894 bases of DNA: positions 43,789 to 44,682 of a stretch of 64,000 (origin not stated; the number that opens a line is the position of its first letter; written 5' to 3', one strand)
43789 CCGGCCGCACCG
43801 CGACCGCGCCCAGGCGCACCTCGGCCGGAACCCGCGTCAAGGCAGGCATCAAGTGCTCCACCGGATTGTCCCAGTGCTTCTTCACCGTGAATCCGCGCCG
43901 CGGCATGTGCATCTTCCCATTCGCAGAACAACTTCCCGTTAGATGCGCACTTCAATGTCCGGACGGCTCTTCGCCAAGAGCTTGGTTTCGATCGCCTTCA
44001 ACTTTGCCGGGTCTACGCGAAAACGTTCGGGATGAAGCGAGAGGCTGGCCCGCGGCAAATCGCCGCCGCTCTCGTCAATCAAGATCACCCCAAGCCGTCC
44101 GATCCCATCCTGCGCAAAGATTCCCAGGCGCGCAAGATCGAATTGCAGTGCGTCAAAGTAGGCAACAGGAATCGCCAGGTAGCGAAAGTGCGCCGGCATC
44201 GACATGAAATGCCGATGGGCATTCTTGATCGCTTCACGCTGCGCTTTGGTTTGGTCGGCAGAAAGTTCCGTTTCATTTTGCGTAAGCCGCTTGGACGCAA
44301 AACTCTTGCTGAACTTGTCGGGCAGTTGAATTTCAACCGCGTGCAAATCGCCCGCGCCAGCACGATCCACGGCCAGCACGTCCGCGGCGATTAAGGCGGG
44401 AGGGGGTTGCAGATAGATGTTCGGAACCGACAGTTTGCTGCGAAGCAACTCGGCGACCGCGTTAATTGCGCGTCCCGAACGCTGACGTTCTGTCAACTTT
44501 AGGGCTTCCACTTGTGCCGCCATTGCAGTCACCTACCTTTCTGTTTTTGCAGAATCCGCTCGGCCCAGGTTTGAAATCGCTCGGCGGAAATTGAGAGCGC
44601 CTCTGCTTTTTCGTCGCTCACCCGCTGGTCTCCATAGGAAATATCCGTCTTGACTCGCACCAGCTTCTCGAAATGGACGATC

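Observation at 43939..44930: Low-GC two-gene islet: a minimal HEPN protein coupled to an unassignable ~195-aa partner, without the usual MNT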

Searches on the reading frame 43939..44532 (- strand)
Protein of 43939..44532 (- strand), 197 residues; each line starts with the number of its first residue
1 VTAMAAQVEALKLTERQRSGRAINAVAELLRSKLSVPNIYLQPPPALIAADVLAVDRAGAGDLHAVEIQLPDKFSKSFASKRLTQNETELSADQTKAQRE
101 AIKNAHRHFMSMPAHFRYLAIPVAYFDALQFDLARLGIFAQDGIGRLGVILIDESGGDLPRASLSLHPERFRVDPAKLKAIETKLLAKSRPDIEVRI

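Call 3: search_protein_families(library=pfam, proteins=[window:43939-44532:-], max_evalue=10)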
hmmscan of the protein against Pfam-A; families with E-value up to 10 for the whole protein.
window:43939-44532:- (197 aa): 2 families
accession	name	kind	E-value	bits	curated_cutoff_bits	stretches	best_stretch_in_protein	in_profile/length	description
PF16825.11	DUF5075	-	0.067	13.3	22.6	1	84-120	13-49/173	IGP family C-type lectin domain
PF04001.18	Vhr1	-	0.083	13.6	25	0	9-57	33-83/91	Transcription factor Vhr1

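Call 4: search_protein_families(library=padloc, proteins=[window:43939-44532:-], max_evalue=10)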
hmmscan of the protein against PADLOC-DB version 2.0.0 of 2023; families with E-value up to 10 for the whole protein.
window:43939-44532:- (197 aa): 0 families

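Call 5: search_protein_families(library=ncbifam, proteins=[window:43939-44532:-], max_evalue=10)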
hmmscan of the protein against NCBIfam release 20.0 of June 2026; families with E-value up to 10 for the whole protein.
window:43939-44532:- (197 aa): 2 families
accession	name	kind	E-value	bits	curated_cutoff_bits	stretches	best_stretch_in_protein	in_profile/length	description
NF047963.1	quinone_UbiU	equivalog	0.04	13.1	440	1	4-34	262-292/331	ubiquinone anaerobic biosynthesis protein UbiU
NF045803.1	MethMoxFADbindMmoC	equivalog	0.087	11.6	500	1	16-59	286-329/343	aromatic/alkene monooxygenase hydroxylase FAD-binding subunit MmoC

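Call 8: find_homologous_proteins(query=window:43939-44532:-, max_evalue=0.001)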
Query window:43939-44532:- (197 aa): 419 proteins with E <= 0.001 among 1176 candidates; the best 120 are listed.
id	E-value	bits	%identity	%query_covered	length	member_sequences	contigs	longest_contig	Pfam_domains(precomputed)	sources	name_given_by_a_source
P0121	6.7e-118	409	100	98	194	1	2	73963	-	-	-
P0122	4.6e-89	315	77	98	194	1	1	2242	-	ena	-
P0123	3.3e-72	260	66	98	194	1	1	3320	-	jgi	jgi:hypothetical protein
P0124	1.3e-67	245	64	98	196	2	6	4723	-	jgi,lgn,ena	jgi:hypothetical protein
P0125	3.5e-67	244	63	98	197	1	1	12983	-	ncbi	-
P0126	1.8e-66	241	64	98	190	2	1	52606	-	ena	-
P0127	2.8e-65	237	61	98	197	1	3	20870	-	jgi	jgi:hypothetical protein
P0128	5.5e-65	236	61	100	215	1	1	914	-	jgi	jgi:hypothetical protein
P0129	2.1e-64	235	62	98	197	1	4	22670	-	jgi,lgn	jgi:hypothetical protein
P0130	4.2e-64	234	61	100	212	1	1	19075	-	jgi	jgi:hypothetical protein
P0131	1.4e-63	232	65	98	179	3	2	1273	-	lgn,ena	-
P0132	2.2e-63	231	63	100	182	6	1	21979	-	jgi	jgi:hypothetical protein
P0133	3.0e-63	231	59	98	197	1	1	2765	-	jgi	jgi:hypothetical protein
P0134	4.2e-63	230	60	98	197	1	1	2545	-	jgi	jgi:hypothetical protein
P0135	4.3e-63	230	61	98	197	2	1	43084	-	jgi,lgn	jgi:hypothetical protein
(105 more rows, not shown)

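Call 17: search_solved_structures(query=A2, max_evalue=10, show_alignments=3)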
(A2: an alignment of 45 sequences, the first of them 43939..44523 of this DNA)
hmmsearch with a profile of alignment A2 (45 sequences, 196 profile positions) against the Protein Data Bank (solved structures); distinct sequences matched with E-value up to 10: 1.
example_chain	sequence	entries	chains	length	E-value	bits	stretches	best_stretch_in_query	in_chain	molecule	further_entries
1iq8_A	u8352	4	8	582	0.48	13.5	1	132-180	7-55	ARCHAEOSINE TRNA-GUANINE TRANSGLYCOSYLASE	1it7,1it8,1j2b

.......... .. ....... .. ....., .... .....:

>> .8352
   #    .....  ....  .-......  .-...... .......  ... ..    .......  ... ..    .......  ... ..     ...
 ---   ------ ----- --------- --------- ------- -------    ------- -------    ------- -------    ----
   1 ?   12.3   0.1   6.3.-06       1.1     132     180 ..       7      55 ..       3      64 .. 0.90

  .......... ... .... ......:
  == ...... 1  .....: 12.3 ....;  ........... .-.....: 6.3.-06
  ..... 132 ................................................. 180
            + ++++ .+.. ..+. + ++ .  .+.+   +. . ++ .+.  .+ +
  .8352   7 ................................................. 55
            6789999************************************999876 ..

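Call 18: find_related_loci(query=A2, collection=genome_contigs, flank=6000)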
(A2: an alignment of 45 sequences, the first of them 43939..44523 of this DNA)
Query A2 (194 aa) in genome_contigs; peptide patterns used: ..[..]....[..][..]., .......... (x = any residue, [..] = any of these).
133 stretches matched a pattern; 43 encode a relative of the query (tblastn E <= 1e-3); 43 distinct loci.
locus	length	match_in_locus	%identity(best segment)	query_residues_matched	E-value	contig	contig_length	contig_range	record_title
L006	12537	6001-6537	64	1-194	5e-73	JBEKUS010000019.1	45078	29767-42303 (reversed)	MAG: Terracidiphilus sp. isolate SPRUCE 587 SPRUCE_587_19, whole genome shotgun sequence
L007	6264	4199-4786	60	1-194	1e-70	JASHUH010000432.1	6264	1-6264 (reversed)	MAG: Acidobacteriaceae bacterium isolate JOPF174 JOPF_N14C_contig_222130, whole genome shotgun sequence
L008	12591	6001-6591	62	1-194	9e-71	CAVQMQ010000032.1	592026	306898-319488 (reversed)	MAG: uncultured Acidobacteriaceae bacterium isolate MFD00082.bin.1.40 genome assembly, contig: contig_3371, whole genome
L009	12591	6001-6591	62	1-194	6e-70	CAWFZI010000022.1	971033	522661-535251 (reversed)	MAG: uncultured Acidobacteriaceae bacterium isolate MFD04428.bin.1.152 genome assembly, contig: contig_73735, whole geno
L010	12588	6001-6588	61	1-194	3e-69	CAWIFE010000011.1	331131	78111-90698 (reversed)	MAG: uncultured Acidobacteriaceae bacterium isolate MFD01828.bin.1.96 genome assembly, contig: contig_33658, whole genom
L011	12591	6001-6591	59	1-194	2e-69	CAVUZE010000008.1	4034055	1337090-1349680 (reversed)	MAG: uncultured Acidobacteriaceae bacterium isolate MFD05580.bin.1.148 genome assembly, contig: contig_9199, whole genom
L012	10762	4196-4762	62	9-194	1e-68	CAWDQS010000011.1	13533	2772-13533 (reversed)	MAG: uncultured Acidobacteriaceae bacterium isolate MFD01223.bin.1.58 genome assembly, contig: contig_103960, whole geno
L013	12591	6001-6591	59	1-194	1e-68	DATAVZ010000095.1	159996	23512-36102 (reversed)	MAG TPA_asm: Terracidiphilus sp. isolate SMAG_U5612 k141_724413, whole genome shotgun sequence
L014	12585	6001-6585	60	1-194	1e-68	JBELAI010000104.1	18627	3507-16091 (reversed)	MAG: Terracidiphilus sp. isolate SPRUCE 8 SPRUCE_8_104, whole genome shotgun sequence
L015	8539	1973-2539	61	9-194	4e-68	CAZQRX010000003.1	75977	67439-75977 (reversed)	MAG TPA_asm: uncultured Terracidiphilus sp. isolate binchicken_co3_487 genome assembly, contig: NODE_882_length_75977_co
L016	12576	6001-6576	62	6-194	4e-68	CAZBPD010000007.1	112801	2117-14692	MAG TPA_asm: uncultured Terracidiphilus sp. isolate binchicken_co3_422 genome assembly, contig: NODE_385_length_112801_c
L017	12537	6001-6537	62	1-194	2e-67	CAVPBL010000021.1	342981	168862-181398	MAG: uncultured Acidobacteriaceae bacterium isolate MFD00008.bin.2.63 genome assembly, contig: contig_72940, whole genom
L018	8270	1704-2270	60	9-194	1e-67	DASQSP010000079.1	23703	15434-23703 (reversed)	MAG TPA_asm: Terracidiphilus sp. isolate SMAG_U10912 k141_288521, whole genome shotgun sequence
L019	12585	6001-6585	59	1-194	5e-67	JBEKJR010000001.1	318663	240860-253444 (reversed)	MAG: Terracidiphilus sp. isolate SPRUCE 328 SPRUCE_328_1, whole genome shotgun sequence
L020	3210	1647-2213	61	9-194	4e-67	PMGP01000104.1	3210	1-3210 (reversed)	MAG: Acidobacteriaceae bacterium isolate bog_321 73.20120600_S2D.28_contig_41127, whole genome shotgun sequence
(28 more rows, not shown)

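Call 24: predict_structure(alignment_id=A2)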
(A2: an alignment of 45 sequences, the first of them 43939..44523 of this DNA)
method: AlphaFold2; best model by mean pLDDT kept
length: 194 residues; sequences in the alignment: 45
mean_pLDDT: 62.1   pTM: 0.55
mean pLDDT of the five models: 62.1, 58.1, 56.5, 51.3, 44.3
residues with pLDDT >= 90: 0; 70-90: 60; 50-70: 100; < 50: 34
segments of 3 or more residues with pLDDT < 50: 1-7, 70-80, 82-84, 168-171, 189-194
pLDDT, mean of each block of 10 residues (from residue 1): 47 73 73 64 66 56 60 45 53 71 68 72 73 61 71 67 59 55 52 40
secondary structure, 60 per line:
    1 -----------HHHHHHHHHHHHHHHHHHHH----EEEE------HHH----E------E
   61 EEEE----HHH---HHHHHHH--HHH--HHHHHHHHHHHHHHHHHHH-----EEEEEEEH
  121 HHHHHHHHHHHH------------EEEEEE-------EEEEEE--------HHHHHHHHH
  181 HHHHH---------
elements in order: H12-31 E36-39 E60-64 H75-81 H89-107 E113-119 H120-132 E145-150 E158-163 H172-185

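Call 28: fold_search(model_id=the predicted structure, library=pdb)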
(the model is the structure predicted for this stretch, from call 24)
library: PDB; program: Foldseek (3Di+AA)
matches with E <= 10: 359; with E <= 0.001: 0
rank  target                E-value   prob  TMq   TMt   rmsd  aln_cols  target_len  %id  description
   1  8em1_A                1.6e-02  0.84  0.39  0.18  13.9       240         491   12  Type IIS Restriction Endonuclease PaqCI, DNA Unbound (released 2023-03-22)
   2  8em1_B                1.1e-01  0.51  0.37  0.17   9.9       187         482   12  Type IIS Restriction Endonuclease PaqCI, DNA Unbound (released 2023-03-22)
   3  1g4x                  1.1e-01  0.38  0.33  0.20  12.5       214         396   11  ASPARTATE AMINOTRANSFERASE ACTIVE SITE MUTANT N194A/R292L (released 2000-11-22)
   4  8e9u_A                1.4e-01  0.33  0.32  0.19  13.2       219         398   10  Crystal structure of E. coli aspartate aminotransferase mutant HEX in the ligand-free form at 303 K (released 2022-11-09)
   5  8e9k_A                1.7e-01  0.28  0.32  0.19  13.2       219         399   10  Crystal structure of wild-type E. coli aspartate aminotransferase bound to maleate at 278 K (released 2022-10-05)
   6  8e9n_A                1.8e-01  0.28  0.32  0.19  13.2       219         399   10  Crystal structure of E. coli aspartate aminotransferase mutant VFIY in the ligand-free form at 278 K (released 2022-10-05)
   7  1aia_A                2.5e-01  0.28  0.34  0.20  12.5       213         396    9  STRUCTURAL BASIS FOR THE CATALYTIC ACTIVITY OF ASPARTATE AMINOTRANSFERASE K258H LACKING THE PYRIDOXAL-5'-PHOSPHATE BIN (released 1994-10-15)
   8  1g7w                  2.5e-01  0.23  0.33  0.19  12.6       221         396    9  ASPARTATE AMINOTRANSFERASE ACTIVE SITE MUTANT N194A/R386L (released 2000-11-29)
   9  2okf_A                2.6e-01  0.23  0.21  0.28   5.9        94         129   15  CRYSTAL STRUCTURE OF A FDXN ELEMENT EXCISION CONTROLLING FACTOR PROTEIN (AVA_3312) FROM ANABAENA VARIABILIS AT 1.60 A  (released 2007-01-30)
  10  1g7x                  2.8e-01  0.23  0.33  0.20  12.4       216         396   10  ASPARTATE AMINOTRANSFERASE ACTIVE SITE MUTANT N194A/R292L/R386L (released 2000-11-29)
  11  4rkc_A                2.8e-01  0.23  0.34  0.19  16.4       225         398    9  Psychrophilic aromatic amino acids aminotransferase from Psychrobacter sp. B6 (released 2015-03-11)
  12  7tcb_C                2.8e-01  0.11  0.27  0.29  13.1       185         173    9  Crystal Structure of the YaeQ Family Protein VPA0551 from Vibrio parahaemolyticus (released 2022-01-05)
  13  3zzj                  3.7e-01  0.21  0.33  0.20  12.5       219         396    9  Structure of an engineered aspartate aminotransferase (released 2011-12-28)
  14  7tcb_D                4.2e-01  0.10  0.26  0.28  13.3       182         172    9  Crystal Structure of the YaeQ Family Protein VPA0551 from Vibrio parahaemolyticus (released 2022-01-05)
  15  2nw0_A                4.7e-01  0.06  0.17  0.17  12.9       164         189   13  Crystal structure of a lysin (released 2006-12-05)
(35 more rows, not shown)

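Call 31: search_protein_families(library=pfam, alignment_id=A2, max_evalue=10)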
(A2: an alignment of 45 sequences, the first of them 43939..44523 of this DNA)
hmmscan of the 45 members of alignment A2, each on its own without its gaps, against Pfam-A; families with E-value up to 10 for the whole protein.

A. member 1, window:43939-44523:- (194 aa): 2 families
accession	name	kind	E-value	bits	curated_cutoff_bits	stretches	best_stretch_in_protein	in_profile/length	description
PF16825.11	DUF5075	-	0.065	13.3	22.6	1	81-117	13-49/173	IGP family C-type lectin domain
PF04001.18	Vhr1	-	0.082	13.7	25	0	6-54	33-83/91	Transcription factor Vhr1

B. families by the number of members that match (of 45 scanned): 10 families
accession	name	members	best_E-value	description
PF01357.27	Expansin_C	2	0.26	Expansin C-terminal domain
PF10453.14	NUFIP1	1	0.0032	FMR1-interacting protein 1 (NUFIP1)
PF16825.11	DUF5075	1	0.065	IGP family C-type lectin domain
PF04001.18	Vhr1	1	0.082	Transcription factor Vhr1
PF09142.17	TruB_C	1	0.12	tRNA Pseudouridine synthase II, C terminal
PF17211.8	VHL_C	1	0.16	VHL box domain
PF15920.10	WHAMM-JMY_N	1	0.2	N-terminal of Junction-mediating and WASP homolog-associated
PF04217.19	DUF412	1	0.21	Protein of unknown function, DUF412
PF02510.20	SPAN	1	0.23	Surface presentation of antigen domain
PF24500.1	DUF7589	1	0.28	Domain of unknown function (DUF7589)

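Call 33: find_related_loci(query=A2, collection=viral_contigs, flank=6000)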
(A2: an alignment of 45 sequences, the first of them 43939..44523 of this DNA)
Query A2 (194 aa) in viral_contigs; peptide patterns used: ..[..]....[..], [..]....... (x = any residue, [..] = any of these).
158 stretches matched a pattern, but none encodes a relative of the query by tblastn (E <= 1e-3).

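Call 34: search_protein_representatives(alignment_id=A2)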
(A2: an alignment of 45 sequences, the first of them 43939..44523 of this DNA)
Query: 45 sequences, 196 profile positions. Proteins with E-value up to 0.001 (for the whole library): 170; up to 1e-10: 124; up to 1e-30: 24. The best 150 are listed.
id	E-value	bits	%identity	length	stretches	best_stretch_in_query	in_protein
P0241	4.8e-81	287.6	-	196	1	1-196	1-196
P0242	1.0e-63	231.1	-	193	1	1-196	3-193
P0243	2.2e-58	213.7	-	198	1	3-196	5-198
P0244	1.6e-57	210.9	-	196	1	7-196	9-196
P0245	4.1e-52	193.2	-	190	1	2-196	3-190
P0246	5.5e-50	186.3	-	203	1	9-196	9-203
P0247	2.8e-44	167.7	-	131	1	76-196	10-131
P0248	8.2e-40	153.1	-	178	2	108-196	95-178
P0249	2.5e-39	151.5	-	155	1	27-161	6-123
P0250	1.5e-38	148.9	-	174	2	104-196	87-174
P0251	6.1e-38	146.9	-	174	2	4-75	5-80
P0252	1.6e-37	145.6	-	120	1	1-90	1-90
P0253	2.6e-37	144.9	-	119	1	1-81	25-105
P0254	9.8e-37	143.0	-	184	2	8-76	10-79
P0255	2.3e-36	141.8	-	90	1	1-88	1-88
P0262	2.7e-32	128.5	-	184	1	9-181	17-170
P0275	9.8e-28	113.6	-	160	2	9-68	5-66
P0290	9.8e-20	87.5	-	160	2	8-69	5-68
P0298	5.0e-18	82.0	-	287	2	11-67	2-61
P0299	1.1e-17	80.8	-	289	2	15-72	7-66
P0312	1.2e-15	74.2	-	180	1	9-193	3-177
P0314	1.4e-15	74.0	-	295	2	104-176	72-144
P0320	6.9e-15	71.7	-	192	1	17-195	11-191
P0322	7.6e-15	71.6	-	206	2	9-71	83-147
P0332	6.7e-14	68.5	-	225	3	10-68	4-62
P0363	8.1e-11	58.4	-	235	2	21-66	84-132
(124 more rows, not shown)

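Call 35: search_protein_families(library=pfam, proteins=[P0298, P0299, P0314, P0332, P0363, P0322, P0275, P0290, P0312, P0320], max_evalue=1)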
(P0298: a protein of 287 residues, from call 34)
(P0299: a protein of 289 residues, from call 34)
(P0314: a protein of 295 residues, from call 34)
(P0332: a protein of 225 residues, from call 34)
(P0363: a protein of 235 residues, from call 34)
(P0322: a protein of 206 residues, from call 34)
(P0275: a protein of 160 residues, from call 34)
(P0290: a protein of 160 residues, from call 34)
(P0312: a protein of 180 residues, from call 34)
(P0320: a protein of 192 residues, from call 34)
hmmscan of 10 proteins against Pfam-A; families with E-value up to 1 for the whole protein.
P0298 (287 aa): 2 families
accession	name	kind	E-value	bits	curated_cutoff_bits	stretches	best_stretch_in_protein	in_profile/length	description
PF01934.22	HepT-like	-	0.0021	18.2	23.5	1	204-260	38-95/120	Ribonuclease HepT-like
PF19129.5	DUF5812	-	0.042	14.5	25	1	40-70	87-118/140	Family of unknown function (DUF5812)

P0299 (289 aa): 1 family
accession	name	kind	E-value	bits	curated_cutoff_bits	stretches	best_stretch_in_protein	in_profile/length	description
PF01934.22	HepT-like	-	0.0029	17.7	23.5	1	203-260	37-95/120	Ribonuclease HepT-like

P0314 (295 aa): 4 families
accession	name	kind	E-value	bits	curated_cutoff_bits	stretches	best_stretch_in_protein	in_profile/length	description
PF18735.6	HEPN_RiboL-PSP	-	0.0065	16.8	28.4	1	246-277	144-176/191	RiboL-PSP-HEPN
PF18737.6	HEPN_MAE_28990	-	0.076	13.6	26.8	1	242-270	152-183/211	MAE_28990/MAE_18760-like HEPN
PF19326.5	AMP_deaminase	-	0.11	11.3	27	1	60-202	15-145/630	AMP deaminase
PF01934.22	HepT-like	-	0.13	12.5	23.5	1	205-262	36-94/120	Ribonuclease HepT-like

P0332 (225 aa): 0 families

P0363 (235 aa): 1 family
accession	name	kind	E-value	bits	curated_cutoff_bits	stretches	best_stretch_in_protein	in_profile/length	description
PF06319.18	MmcB-like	-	0.12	12.6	22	1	106-137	37-66/148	DNA repair protein MmcB-like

P0322 (206 aa): 0 families

P0275 (160 aa): 0 families

P0290 (160 aa): 1 family
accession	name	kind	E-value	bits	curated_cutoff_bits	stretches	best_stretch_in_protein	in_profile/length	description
PF19129.5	DUF5812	-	0.23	12.1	25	0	44-67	86-109/140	Family of unknown function (DUF5812)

P0312 (180 aa): 0 families

P0320 (192 aa): 0 families

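Call 39: search_solved_structures(query=A3, max_evalue=10, show_alignments=4)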
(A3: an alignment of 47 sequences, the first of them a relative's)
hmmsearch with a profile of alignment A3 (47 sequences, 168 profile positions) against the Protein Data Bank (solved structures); distinct sequences matched with E-value up to 10: 1.
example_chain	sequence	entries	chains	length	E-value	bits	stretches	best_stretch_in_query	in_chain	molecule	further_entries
1iq8_A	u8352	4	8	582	0.78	12.4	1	109-153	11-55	ARCHAEOSINE TRNA-GUANINE TRANSGLYCOSYLASE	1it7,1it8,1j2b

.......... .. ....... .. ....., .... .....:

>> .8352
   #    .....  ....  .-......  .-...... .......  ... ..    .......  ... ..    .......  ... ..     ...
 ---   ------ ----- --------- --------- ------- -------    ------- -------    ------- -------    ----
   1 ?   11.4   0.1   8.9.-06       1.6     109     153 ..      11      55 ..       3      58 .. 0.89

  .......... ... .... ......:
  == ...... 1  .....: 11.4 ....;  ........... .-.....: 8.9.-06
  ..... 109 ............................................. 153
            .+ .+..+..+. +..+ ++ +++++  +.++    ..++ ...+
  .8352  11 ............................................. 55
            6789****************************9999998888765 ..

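Call 42: find_related_loci(query=A4, collection=metagenome_contigs, flank=5000)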
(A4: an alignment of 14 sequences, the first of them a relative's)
Query A4 (160 aa) in metagenome_contigs; peptide patterns used: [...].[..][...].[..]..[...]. (x = any residue, [..] = any of these).
600 stretches matched a pattern (row limit reached: there are more); 222 encode a relative of the query (tblastn E <= 1e-3); the best 80 are kept; 80 distinct loci.
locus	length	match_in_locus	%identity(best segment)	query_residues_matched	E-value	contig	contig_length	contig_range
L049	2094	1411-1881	54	1-159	3e-53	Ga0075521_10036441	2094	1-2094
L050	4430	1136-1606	54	1-159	1e-52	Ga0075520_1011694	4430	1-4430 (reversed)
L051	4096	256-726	54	4-160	3e-51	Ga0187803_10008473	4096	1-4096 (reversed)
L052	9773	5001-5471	54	4-160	3e-51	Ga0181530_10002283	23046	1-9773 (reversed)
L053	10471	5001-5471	54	4-160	3e-51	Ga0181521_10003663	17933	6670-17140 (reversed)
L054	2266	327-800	51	5-160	7e-51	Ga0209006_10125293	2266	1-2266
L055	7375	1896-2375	49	1-160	5e-50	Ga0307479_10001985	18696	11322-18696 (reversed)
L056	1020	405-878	49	5-160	7e-53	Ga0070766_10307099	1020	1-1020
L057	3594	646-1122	50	1-159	3e-49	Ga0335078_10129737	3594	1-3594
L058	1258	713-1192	49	1-160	3e-51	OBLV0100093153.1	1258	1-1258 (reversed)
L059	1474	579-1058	49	1-160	1e-50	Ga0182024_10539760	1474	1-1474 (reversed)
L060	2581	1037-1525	46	2-160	3e-49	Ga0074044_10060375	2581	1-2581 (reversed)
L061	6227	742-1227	48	1-160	7e-49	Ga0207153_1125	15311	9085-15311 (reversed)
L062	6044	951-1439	46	2-160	8e-49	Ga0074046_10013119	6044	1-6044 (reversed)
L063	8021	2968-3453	48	1-160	7e-49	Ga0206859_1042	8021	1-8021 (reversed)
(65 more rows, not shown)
